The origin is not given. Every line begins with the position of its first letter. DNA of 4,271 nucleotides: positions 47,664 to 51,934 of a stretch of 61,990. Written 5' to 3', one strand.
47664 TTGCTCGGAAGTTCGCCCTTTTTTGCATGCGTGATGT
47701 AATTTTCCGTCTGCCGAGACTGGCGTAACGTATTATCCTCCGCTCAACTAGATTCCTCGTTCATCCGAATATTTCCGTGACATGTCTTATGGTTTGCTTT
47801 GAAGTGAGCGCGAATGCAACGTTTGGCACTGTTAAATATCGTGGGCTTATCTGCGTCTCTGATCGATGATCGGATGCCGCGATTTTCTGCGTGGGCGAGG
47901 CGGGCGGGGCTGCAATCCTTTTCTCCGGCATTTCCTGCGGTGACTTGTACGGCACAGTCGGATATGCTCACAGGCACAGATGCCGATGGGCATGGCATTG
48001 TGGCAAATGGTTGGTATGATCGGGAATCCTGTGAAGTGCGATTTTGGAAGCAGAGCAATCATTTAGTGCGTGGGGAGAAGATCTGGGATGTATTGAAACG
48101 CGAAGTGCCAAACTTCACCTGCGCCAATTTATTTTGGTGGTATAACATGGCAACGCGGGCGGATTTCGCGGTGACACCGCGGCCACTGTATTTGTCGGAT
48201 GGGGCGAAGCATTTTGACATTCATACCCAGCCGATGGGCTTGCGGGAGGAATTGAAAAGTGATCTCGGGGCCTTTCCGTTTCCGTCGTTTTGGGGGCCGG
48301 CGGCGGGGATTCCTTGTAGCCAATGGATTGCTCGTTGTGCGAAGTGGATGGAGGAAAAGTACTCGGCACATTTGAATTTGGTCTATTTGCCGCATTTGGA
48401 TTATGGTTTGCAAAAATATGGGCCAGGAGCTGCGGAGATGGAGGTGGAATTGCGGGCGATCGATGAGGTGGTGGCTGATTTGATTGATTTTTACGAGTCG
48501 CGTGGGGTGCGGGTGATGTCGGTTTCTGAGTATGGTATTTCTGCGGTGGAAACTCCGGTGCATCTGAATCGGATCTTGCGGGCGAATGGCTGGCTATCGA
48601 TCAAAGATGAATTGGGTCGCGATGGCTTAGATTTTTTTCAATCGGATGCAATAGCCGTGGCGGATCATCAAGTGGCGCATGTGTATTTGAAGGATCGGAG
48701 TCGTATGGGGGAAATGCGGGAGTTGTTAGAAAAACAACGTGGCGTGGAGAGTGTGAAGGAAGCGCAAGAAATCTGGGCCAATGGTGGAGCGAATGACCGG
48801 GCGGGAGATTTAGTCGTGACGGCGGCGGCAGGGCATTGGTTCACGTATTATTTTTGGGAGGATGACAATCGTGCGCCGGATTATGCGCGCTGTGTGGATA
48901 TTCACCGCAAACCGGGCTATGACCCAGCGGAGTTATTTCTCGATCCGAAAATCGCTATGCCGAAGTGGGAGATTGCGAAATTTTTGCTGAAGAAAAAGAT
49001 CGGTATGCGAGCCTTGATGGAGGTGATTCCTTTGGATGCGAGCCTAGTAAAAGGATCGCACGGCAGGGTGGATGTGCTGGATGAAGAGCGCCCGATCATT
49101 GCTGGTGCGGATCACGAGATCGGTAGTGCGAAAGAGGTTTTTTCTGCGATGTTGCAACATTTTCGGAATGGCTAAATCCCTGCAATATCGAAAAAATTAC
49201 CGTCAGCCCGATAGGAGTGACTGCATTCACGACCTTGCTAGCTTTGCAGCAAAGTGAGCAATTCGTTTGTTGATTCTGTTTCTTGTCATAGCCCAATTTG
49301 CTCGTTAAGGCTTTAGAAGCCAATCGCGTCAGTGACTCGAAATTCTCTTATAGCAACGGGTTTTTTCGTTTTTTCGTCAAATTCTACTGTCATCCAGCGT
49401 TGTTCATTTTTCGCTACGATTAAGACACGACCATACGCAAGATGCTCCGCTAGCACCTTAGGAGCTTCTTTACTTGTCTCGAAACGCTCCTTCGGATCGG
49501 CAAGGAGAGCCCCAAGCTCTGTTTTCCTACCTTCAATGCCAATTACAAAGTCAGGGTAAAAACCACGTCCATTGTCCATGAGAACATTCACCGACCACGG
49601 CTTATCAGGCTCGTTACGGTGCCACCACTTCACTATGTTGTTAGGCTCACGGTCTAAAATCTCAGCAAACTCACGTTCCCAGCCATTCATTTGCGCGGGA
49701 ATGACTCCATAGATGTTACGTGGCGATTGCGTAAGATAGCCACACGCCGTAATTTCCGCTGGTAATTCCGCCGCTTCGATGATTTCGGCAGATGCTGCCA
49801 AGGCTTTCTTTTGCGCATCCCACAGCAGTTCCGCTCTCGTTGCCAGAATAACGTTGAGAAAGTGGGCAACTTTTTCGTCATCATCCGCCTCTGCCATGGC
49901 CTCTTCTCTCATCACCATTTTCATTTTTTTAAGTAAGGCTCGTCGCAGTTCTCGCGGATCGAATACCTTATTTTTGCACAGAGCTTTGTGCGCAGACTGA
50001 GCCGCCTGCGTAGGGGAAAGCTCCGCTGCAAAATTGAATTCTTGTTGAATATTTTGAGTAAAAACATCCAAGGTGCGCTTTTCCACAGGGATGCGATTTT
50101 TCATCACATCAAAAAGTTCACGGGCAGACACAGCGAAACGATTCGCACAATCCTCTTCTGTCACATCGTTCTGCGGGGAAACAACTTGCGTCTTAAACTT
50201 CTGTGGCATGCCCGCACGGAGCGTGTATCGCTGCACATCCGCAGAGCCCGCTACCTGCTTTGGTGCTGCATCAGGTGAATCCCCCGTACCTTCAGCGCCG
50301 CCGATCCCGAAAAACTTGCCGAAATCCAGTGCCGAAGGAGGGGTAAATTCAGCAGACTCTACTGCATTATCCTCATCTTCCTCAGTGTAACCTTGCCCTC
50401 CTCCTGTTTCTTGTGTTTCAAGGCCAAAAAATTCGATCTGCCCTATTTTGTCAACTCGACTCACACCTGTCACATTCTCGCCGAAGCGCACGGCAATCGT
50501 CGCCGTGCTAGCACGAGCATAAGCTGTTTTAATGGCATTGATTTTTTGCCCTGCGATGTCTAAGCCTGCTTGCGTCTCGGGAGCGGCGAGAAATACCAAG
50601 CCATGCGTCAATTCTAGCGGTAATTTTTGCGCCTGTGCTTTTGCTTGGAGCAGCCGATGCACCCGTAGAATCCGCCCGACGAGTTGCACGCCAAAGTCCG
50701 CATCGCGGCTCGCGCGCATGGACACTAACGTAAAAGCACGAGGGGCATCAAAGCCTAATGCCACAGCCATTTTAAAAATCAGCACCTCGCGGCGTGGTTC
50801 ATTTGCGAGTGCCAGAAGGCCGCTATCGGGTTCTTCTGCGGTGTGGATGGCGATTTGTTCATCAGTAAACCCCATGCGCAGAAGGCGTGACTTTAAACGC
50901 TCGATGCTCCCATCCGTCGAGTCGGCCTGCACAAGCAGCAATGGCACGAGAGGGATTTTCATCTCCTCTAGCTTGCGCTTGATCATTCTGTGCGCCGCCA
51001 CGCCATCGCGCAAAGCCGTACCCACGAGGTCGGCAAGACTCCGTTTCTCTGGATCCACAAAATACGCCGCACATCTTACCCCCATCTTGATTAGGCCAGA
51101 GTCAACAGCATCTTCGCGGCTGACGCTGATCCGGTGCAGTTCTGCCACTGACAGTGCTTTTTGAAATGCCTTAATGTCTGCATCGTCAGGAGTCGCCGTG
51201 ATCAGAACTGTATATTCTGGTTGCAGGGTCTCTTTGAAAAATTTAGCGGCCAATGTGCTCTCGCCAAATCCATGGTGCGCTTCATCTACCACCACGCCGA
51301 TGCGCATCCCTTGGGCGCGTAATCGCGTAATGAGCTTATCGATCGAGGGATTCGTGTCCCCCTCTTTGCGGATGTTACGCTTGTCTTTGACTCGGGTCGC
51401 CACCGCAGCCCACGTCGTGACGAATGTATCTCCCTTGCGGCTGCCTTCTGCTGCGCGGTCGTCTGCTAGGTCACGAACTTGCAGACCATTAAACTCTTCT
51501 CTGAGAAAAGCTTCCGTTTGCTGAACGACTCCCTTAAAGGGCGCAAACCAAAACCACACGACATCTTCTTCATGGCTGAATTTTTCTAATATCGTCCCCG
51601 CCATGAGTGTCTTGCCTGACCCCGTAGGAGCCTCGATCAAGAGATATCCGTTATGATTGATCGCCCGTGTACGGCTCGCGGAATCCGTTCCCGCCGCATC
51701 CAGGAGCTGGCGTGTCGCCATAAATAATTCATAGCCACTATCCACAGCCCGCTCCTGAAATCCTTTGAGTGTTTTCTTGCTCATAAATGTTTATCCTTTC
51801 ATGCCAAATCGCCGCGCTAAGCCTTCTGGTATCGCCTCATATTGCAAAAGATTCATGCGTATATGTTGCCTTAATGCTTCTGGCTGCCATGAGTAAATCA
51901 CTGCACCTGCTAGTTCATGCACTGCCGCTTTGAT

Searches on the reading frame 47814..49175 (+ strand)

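Call 11: search_protein_families(library=pfam, proteins=[window:47814-49175:+], max_evalue=0.001)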
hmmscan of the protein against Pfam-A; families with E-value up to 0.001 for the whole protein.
window:47814-49175:+ (453 aa): 1 family
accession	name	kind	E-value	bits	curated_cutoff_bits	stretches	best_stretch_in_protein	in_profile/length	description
PF01663.27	Phosphodiest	-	2e-53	182.7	23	1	5-370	2-342/342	Type I phosphodiesterase / nucleotide pyrophosphatase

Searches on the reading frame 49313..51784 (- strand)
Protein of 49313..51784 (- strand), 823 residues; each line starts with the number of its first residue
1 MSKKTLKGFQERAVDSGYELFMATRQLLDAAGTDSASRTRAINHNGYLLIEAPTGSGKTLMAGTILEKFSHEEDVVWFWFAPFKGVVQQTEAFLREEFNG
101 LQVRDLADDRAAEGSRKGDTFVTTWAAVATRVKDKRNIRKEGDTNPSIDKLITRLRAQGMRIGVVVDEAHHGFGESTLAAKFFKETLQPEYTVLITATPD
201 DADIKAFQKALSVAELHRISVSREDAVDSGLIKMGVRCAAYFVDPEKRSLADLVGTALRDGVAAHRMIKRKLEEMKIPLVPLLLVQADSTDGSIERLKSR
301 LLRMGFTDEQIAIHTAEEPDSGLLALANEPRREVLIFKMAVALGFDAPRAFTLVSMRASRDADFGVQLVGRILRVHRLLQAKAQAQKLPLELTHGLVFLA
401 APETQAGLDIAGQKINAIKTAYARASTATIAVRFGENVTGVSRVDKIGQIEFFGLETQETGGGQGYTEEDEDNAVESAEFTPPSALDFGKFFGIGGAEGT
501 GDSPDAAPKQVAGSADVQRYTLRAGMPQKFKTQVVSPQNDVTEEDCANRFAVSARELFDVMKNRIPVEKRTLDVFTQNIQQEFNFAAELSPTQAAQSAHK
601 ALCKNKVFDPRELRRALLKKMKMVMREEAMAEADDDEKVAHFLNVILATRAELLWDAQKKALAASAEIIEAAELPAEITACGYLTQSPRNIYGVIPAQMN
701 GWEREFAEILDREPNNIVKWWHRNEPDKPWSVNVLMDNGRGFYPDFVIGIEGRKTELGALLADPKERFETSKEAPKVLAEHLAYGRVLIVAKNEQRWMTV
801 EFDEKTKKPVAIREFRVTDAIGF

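Call 11: search_protein_families(library=pfam, proteins=[window:49313-51784:-], max_evalue=0.001)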
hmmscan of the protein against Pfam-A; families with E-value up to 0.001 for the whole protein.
window:49313-51784:- (823 aa): 3 families
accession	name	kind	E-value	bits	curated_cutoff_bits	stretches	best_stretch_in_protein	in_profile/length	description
PF04851.21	ResIII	-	3.6e-11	43.7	22.5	1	29-200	20-163/164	Type III restriction enzyme, res subunit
PF00270.35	DEAD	-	1.3e-07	32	26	1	45-204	14-164/167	DEAD/DEAH box helicase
PF13401.12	AAA_22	-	0.00065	20.5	27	0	44-174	4-97/130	AAA domain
